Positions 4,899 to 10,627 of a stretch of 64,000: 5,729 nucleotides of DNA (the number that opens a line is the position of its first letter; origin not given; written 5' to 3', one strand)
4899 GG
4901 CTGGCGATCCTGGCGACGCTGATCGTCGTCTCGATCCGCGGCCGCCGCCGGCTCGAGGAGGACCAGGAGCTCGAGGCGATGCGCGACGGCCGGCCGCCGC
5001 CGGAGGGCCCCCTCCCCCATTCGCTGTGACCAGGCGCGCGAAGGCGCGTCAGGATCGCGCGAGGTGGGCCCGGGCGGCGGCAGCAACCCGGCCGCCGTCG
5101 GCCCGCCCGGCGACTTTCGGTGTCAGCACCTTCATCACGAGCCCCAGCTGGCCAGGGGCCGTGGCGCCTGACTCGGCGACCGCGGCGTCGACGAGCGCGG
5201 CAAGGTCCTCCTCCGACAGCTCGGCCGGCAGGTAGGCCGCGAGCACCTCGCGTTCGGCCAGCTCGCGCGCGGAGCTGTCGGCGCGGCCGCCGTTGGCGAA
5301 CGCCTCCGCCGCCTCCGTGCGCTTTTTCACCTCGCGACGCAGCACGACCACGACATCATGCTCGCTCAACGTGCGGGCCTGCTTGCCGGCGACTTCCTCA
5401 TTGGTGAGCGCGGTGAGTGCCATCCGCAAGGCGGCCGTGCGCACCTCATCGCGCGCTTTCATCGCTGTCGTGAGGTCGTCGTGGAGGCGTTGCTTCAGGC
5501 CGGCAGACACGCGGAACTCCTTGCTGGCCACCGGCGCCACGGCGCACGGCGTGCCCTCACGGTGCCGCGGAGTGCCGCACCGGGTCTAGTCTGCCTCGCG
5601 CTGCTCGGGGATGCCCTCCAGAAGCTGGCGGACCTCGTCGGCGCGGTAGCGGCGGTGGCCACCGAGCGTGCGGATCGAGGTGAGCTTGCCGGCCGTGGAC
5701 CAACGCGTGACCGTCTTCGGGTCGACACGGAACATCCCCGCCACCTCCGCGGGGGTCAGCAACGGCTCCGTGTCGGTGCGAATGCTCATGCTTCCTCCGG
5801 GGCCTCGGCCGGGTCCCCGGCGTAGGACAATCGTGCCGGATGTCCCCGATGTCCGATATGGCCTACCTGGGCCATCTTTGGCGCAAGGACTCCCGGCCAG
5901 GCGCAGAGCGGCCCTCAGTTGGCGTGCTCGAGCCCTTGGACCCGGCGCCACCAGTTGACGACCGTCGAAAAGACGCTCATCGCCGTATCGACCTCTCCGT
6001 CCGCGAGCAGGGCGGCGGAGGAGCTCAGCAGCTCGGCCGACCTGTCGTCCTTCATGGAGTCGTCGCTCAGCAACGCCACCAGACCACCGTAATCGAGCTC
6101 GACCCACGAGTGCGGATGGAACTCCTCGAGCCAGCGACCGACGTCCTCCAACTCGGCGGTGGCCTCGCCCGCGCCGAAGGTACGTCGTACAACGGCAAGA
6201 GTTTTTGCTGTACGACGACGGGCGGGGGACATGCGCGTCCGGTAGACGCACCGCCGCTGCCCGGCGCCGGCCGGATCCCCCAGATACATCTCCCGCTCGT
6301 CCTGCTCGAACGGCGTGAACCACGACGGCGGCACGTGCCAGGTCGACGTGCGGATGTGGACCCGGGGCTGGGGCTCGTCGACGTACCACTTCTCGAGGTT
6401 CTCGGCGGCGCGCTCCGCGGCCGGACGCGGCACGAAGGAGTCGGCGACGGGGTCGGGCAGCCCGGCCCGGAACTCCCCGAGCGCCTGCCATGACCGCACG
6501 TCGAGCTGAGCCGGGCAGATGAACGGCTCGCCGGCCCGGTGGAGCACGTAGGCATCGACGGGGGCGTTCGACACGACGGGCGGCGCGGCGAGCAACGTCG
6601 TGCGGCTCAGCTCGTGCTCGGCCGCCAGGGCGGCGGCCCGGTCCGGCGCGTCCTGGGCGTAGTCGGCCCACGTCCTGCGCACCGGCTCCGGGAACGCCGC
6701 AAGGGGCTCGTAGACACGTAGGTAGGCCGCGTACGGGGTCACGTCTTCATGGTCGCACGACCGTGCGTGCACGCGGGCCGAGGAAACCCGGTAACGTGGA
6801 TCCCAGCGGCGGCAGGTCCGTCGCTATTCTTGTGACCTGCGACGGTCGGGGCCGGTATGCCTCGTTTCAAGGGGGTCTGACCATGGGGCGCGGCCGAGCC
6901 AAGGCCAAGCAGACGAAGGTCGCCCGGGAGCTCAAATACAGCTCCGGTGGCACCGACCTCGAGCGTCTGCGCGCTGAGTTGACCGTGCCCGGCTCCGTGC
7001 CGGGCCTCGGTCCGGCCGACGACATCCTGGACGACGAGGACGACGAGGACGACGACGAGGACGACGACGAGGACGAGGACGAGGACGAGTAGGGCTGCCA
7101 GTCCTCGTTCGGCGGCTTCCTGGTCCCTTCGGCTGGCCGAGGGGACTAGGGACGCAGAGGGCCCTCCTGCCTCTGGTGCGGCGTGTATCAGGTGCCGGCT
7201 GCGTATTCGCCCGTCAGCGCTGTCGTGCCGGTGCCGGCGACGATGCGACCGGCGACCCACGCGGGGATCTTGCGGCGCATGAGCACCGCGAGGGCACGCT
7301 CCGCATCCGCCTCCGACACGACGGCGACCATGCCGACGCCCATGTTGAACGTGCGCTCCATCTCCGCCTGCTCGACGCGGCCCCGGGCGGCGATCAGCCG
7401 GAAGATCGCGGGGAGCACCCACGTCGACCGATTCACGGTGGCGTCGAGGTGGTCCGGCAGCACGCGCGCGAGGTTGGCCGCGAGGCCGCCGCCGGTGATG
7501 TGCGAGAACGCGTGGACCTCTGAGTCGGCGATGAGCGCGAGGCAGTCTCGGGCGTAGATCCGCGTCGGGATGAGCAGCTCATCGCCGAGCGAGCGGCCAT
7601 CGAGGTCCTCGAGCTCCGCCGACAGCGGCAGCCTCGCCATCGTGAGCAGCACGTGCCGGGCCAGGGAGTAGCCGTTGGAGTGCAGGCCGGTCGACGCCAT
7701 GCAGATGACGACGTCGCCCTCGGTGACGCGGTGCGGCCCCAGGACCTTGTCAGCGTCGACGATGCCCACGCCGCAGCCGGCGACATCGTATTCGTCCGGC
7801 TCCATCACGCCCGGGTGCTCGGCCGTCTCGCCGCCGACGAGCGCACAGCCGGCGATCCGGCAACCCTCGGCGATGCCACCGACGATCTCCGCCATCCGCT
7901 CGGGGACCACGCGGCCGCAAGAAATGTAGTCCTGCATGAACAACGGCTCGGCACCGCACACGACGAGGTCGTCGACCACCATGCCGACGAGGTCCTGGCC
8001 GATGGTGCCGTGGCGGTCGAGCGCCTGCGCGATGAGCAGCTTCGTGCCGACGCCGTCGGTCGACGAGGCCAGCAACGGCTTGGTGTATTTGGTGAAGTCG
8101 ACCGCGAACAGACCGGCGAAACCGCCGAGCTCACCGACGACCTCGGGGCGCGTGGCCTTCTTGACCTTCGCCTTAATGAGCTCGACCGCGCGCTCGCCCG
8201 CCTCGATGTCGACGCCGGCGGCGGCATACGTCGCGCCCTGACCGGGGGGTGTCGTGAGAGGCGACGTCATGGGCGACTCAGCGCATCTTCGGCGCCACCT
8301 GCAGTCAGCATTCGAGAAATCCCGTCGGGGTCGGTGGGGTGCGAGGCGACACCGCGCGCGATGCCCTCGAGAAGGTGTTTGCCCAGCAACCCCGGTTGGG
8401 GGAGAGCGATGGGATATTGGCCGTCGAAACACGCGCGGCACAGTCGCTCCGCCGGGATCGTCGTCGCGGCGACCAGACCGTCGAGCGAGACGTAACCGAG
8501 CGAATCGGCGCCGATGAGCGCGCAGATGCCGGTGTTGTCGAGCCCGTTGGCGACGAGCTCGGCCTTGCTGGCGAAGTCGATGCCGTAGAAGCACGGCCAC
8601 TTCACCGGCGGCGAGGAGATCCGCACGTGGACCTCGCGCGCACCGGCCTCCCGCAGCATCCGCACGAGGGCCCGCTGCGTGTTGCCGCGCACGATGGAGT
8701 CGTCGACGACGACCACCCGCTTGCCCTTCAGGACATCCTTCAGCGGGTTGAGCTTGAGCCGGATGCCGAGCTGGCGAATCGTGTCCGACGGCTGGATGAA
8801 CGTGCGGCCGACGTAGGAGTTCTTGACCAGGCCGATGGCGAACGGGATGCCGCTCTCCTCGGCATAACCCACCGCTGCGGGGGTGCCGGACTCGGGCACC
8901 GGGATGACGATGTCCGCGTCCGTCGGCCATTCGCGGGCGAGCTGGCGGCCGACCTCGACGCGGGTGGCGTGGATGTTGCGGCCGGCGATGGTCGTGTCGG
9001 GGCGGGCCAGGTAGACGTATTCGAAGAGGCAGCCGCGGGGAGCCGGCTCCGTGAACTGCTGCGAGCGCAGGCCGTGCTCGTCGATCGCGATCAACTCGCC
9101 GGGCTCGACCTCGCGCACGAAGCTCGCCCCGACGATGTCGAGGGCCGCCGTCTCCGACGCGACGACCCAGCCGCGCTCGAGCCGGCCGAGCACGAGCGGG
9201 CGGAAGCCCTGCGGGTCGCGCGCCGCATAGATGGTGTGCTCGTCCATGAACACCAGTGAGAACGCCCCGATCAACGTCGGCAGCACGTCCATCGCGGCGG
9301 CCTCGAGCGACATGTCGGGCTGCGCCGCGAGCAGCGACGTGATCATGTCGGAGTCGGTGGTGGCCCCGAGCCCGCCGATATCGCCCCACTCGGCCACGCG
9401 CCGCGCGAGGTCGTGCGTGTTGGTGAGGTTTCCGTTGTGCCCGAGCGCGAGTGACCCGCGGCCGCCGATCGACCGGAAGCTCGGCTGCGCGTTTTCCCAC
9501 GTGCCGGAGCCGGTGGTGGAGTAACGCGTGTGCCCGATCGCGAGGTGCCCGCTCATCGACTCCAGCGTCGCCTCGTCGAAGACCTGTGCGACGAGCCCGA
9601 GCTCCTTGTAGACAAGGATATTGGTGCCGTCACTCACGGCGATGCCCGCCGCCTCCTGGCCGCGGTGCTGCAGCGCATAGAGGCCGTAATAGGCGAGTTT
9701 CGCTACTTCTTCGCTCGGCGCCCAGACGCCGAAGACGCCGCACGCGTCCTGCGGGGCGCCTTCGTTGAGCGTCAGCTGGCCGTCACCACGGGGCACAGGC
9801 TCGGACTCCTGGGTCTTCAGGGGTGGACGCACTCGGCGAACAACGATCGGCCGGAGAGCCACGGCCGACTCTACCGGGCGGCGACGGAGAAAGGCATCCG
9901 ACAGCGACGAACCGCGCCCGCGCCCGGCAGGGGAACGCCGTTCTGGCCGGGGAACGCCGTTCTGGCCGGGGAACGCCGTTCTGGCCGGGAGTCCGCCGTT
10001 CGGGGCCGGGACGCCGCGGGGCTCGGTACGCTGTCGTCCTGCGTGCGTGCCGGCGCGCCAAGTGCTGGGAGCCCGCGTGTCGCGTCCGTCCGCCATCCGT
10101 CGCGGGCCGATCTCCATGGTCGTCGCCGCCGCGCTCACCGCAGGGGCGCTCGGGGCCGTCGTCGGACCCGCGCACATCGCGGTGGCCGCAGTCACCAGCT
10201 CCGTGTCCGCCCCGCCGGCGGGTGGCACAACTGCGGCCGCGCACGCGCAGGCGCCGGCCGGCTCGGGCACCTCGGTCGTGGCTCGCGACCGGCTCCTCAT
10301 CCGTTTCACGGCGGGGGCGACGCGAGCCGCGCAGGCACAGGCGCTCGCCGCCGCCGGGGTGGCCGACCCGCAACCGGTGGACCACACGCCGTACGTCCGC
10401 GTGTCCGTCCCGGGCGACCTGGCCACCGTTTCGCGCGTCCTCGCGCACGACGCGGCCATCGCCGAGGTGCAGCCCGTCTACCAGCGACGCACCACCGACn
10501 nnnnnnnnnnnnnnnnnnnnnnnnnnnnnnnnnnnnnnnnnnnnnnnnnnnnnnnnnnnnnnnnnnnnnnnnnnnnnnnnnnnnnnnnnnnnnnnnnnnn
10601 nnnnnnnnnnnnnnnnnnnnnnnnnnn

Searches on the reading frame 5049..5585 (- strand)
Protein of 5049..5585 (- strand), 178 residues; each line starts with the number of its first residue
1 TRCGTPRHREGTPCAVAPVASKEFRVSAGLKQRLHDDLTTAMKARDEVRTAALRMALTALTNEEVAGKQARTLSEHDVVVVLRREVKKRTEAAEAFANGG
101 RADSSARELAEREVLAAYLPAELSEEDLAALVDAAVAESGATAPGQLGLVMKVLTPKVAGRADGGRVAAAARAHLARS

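Call 12: search_protein_families(library=pfam, proteins=[window:5049-5585:-], max_evalue=0.001)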
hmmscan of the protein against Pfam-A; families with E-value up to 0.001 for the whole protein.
window:5049-5585:- (178 aa): 1 family
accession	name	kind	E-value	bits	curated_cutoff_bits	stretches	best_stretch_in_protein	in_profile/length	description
PF09424.15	YqeY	-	1.7e-43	148.6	27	1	31-175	1-143/143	Yqey-like protein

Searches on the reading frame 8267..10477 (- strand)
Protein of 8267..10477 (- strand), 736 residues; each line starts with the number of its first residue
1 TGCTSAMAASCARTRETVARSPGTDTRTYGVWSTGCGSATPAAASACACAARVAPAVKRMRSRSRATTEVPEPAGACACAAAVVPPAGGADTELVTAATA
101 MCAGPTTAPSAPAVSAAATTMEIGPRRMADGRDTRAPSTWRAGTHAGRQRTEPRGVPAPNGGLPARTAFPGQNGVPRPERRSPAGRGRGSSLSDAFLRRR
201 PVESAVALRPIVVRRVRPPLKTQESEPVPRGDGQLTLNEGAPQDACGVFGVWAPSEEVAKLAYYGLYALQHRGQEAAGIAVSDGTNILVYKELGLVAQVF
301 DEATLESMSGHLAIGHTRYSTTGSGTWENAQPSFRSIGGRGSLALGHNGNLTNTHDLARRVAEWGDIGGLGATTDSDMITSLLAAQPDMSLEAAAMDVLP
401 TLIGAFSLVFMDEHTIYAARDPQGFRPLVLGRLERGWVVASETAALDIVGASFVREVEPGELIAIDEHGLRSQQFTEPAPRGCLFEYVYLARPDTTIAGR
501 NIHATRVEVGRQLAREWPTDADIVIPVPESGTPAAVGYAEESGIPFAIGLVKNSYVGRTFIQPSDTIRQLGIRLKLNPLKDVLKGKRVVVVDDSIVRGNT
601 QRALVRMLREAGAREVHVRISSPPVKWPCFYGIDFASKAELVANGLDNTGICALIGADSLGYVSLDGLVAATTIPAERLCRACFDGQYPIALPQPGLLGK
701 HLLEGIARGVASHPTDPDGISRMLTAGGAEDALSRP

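Call 12: search_protein_families(library=pfam, proteins=[window:8267-10477:-], max_evalue=0.001)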
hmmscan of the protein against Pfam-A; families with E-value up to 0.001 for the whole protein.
window:8267-10477:- (736 aa): 5 families
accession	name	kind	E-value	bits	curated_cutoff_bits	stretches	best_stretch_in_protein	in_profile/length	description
PF13522.11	GATase_6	-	1e-11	45.4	27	1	307-442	7-130/130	Glutamine amidotransferase domain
PF13537.11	GATase_7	-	4.4e-11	43.3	25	1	327-446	10-121/123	Glutamine amidotransferase domain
PF00156.33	Pribosyltran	-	2.2e-08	34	26.3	1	518-618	27-120/158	Phosphoribosyl transferase domain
PF00310.26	GATase_2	-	7.1e-07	28.8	19.9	0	296-342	189-234/420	Glutamine amidotransferases class-II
PF13230.11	GATase_4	-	0.00013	21.5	23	1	308-379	69-133/272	Glutamine amidotransferases class-II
